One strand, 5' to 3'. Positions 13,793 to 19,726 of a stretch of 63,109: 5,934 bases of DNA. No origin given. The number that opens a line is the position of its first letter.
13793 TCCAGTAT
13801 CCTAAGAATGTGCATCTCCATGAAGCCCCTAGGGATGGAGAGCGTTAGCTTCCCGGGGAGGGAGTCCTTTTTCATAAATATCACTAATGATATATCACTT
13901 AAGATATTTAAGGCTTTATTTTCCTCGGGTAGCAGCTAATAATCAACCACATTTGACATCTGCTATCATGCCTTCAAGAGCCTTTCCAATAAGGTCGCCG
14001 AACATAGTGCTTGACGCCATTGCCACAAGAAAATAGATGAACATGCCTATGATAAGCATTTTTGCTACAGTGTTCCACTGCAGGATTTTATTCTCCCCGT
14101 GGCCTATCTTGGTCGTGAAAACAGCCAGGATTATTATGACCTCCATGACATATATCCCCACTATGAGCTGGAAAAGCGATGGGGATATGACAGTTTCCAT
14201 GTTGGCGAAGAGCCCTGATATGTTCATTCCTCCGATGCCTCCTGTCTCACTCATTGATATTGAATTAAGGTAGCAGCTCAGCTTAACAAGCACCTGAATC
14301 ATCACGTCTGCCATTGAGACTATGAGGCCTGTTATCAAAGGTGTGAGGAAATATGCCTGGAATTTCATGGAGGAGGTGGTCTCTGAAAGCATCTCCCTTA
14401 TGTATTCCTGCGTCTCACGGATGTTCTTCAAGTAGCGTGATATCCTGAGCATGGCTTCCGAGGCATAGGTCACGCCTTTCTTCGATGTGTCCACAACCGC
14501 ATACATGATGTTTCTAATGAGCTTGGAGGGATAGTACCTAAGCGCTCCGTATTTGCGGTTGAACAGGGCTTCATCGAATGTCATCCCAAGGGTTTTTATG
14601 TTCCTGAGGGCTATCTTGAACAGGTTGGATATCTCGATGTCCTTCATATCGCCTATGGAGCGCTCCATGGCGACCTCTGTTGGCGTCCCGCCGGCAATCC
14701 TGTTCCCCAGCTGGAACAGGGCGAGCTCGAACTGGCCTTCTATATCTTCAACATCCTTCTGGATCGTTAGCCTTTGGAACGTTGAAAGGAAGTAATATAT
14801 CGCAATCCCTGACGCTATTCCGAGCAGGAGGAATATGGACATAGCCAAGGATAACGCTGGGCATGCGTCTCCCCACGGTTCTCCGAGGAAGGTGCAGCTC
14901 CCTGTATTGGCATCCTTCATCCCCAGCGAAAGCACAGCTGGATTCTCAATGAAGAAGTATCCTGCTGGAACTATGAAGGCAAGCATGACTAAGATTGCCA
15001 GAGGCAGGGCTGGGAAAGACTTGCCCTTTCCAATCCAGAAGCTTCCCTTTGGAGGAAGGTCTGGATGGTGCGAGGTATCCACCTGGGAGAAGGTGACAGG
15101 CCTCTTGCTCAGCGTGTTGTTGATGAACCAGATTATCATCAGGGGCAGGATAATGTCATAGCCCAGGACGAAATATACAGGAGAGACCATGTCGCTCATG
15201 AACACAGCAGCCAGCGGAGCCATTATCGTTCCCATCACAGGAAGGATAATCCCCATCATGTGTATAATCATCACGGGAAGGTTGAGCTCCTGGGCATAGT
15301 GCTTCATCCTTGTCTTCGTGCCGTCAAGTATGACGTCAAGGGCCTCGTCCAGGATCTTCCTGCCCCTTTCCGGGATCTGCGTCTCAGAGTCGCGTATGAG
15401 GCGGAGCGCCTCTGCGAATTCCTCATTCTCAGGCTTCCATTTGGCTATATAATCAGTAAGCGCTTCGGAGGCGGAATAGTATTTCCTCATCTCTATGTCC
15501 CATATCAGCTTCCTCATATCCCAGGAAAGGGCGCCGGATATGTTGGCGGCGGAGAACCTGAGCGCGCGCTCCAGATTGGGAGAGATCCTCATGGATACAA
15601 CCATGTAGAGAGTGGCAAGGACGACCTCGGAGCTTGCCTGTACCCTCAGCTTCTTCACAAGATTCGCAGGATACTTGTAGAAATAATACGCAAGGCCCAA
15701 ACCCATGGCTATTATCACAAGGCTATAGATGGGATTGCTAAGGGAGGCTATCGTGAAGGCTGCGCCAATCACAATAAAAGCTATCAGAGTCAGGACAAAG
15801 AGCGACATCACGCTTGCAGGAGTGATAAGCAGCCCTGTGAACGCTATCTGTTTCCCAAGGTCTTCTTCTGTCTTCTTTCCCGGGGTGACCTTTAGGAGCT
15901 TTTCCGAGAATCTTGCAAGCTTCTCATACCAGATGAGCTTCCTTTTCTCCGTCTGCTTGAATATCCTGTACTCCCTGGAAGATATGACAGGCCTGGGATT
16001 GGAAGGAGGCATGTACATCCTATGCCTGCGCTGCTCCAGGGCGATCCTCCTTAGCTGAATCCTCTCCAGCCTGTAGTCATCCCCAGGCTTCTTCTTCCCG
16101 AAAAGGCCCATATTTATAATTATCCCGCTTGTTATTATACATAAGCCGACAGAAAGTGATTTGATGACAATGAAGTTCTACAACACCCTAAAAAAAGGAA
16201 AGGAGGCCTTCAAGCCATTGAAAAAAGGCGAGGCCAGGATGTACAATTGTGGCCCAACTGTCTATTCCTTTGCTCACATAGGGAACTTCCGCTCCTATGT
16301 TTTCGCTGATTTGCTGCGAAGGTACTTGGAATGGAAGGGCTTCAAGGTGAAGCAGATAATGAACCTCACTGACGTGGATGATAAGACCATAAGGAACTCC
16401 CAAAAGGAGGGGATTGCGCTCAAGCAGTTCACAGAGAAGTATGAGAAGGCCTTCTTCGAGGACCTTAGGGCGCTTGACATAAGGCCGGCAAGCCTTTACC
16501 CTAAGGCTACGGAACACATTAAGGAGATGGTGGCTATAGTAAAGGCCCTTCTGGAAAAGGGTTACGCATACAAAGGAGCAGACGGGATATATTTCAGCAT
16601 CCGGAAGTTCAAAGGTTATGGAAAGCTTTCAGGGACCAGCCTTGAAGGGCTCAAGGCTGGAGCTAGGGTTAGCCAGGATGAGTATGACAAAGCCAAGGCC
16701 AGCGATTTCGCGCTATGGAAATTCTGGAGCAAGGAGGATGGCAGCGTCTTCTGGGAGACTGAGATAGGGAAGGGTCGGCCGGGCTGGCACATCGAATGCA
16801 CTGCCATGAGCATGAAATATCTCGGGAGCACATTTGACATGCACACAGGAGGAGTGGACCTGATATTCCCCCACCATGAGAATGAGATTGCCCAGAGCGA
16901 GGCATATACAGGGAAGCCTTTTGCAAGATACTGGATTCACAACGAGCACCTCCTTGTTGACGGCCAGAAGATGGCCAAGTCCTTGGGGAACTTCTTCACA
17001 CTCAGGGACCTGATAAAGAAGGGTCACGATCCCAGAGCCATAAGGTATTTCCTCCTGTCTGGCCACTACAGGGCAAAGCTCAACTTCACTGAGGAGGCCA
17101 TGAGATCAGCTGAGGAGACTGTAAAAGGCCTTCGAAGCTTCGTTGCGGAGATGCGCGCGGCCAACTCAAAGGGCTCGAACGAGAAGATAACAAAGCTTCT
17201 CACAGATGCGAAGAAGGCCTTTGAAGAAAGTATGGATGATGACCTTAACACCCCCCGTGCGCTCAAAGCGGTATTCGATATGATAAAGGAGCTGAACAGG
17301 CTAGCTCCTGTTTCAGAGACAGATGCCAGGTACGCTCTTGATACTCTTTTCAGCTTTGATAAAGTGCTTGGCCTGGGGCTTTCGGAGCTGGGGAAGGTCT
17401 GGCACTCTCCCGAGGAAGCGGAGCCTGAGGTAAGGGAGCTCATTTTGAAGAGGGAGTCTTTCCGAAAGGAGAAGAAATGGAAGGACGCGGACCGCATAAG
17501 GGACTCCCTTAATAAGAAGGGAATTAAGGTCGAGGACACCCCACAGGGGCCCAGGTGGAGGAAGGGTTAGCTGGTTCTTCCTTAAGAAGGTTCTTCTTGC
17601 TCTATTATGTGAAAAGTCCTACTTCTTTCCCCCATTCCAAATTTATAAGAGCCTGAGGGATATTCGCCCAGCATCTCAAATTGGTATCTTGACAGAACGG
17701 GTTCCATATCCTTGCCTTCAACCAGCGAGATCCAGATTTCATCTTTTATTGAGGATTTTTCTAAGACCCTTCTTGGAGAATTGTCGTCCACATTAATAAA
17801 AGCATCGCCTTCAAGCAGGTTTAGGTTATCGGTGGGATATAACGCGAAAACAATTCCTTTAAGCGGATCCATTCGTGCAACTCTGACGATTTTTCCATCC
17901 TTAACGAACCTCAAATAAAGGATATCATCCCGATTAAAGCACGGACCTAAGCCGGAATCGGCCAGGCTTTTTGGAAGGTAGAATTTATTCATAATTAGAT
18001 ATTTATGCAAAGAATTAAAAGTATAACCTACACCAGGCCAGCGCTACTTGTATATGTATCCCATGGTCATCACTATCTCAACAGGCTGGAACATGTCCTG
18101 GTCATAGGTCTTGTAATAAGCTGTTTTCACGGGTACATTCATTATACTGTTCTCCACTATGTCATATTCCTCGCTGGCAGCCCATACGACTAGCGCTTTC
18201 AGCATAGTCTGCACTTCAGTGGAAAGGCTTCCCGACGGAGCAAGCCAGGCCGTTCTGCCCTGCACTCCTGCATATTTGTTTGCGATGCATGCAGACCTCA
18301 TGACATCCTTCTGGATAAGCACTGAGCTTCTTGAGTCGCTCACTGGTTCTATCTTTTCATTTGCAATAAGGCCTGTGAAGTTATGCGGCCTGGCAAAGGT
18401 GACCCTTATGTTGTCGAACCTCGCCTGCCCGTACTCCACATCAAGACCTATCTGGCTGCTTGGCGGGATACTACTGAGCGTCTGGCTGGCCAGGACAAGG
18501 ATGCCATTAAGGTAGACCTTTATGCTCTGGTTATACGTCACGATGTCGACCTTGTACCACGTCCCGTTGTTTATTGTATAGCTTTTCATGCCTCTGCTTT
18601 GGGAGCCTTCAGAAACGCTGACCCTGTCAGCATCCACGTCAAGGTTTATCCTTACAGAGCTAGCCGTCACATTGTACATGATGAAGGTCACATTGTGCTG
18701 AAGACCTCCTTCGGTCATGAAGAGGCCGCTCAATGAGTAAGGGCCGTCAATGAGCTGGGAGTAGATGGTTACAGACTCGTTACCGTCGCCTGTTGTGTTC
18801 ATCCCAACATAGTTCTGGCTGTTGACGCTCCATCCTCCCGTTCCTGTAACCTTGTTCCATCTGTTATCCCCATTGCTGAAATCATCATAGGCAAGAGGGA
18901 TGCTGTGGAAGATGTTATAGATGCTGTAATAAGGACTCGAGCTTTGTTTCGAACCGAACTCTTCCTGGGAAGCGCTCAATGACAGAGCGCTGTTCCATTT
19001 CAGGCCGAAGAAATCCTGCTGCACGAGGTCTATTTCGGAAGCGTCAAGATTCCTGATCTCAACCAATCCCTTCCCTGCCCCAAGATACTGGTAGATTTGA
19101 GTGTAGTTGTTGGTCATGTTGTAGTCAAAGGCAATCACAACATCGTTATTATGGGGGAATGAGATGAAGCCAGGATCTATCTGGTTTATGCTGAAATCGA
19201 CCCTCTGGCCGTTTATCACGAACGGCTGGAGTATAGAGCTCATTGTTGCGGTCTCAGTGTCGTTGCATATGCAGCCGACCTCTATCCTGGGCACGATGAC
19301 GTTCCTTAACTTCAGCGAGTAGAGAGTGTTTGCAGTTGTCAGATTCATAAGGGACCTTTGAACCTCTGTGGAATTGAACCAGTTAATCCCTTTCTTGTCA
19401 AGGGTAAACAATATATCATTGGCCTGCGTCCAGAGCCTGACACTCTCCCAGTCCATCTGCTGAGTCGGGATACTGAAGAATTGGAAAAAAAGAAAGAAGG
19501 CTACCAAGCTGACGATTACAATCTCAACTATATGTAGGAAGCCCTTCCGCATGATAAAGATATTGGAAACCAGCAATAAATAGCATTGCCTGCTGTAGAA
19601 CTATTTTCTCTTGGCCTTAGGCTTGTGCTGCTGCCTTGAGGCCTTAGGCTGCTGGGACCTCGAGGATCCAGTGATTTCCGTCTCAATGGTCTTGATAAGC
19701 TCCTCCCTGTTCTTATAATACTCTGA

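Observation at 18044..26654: Type-IV-filament-like operon whose only prepilin-type substrates are giant multidomain proteins (vWA and LamG-like), with no small pilin: candidate novel adhesin-display or attachment apparatus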

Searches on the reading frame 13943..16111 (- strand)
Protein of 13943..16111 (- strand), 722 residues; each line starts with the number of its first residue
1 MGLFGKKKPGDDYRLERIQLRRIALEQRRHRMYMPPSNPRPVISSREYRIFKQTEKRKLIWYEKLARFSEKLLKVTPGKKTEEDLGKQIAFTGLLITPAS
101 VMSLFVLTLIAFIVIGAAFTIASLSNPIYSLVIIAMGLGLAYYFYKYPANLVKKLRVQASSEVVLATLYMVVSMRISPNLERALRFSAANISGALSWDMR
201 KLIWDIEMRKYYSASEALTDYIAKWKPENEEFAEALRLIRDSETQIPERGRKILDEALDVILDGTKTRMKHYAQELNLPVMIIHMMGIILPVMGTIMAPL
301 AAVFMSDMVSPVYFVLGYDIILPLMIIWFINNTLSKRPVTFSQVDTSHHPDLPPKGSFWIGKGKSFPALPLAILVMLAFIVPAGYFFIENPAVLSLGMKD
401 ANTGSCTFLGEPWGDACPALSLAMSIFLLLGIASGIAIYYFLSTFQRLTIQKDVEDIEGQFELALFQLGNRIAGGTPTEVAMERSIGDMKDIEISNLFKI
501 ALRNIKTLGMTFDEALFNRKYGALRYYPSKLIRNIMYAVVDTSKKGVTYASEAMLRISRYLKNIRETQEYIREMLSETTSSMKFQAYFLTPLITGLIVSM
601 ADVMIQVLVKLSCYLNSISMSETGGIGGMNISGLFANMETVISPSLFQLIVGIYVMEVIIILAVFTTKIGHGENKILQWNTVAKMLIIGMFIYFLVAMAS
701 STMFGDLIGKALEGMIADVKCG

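Call 6: search_protein_families(library=pfam, proteins=[window:13943-16111:-], max_evalue=0.1)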
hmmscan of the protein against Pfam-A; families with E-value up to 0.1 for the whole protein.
window:13943-16111:- (722 aa): 1 family
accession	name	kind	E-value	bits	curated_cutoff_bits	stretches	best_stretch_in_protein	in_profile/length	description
PF00482.28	T2SSF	-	0.06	13.7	25.2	1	168-299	3-125/125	Type II secretion system (T2SS), protein F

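Call 15: search_protein_families(library=ncbifam, proteins=[window:13943-16111:-], max_evalue=0.1)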
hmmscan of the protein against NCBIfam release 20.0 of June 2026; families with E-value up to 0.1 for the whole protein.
window:13943-16111:- (722 aa): 0 families

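Call 96: search_solved_structures(query=window:13943-16111:-, max_evalue=1)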
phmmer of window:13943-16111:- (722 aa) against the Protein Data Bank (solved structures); distinct sequences matched with E-value up to 1: 1.
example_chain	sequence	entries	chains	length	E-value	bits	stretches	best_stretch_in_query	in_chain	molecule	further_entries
6o0i_A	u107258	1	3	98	0.33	12.6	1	212-268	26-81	Design construct XAA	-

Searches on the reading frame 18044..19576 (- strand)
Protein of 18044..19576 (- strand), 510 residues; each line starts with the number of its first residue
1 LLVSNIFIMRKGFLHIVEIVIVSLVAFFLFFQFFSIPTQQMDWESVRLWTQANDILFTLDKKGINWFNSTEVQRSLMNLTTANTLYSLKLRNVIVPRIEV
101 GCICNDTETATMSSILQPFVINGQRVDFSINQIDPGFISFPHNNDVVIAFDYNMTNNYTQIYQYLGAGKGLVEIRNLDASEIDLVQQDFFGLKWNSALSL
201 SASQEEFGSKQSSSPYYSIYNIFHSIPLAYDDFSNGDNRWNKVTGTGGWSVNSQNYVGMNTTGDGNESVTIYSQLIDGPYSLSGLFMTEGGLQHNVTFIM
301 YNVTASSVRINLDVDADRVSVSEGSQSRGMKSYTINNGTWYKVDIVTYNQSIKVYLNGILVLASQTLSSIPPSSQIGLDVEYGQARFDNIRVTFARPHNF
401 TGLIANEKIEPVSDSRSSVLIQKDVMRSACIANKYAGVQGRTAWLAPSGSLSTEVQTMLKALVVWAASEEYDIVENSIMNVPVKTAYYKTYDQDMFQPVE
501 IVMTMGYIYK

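Call 6: search_protein_families(library=pfam, proteins=[window:18044-19576:-], max_evalue=0.1)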
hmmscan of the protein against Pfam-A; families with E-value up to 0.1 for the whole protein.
window:18044-19576:- (510 aa): 4 families
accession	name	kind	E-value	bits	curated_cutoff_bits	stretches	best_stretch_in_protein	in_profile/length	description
PF06439.18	3keto-disac_hyd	-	7e-08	33.2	26.8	1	326-393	113-187/187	3-keto-disaccharide hydrolase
PF13385.13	Laminin_G_3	-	0.0037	17.9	27.6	1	293-372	32-113/151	Concanavalin A-like lectin/glucanases superfamily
PF22237.3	SO2946-like_C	-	0.0055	17.2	27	1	312-369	73-134/163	SO2946-like, C-terminal domain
PF02210.31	Laminin_G_2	-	0.038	14.9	22.9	0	283-369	7-84/126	Laminin G domain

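Call 15: search_protein_families(library=ncbifam, proteins=[window:18044-19576:-], max_evalue=0.1)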
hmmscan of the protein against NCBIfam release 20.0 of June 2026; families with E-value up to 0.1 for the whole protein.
window:18044-19576:- (510 aa): 0 families

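Call 95: search_solved_structures(query=window:18044-19552:-, max_evalue=1)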
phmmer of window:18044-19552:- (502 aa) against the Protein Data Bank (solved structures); distinct sequences matched with E-value up to 1: 0.
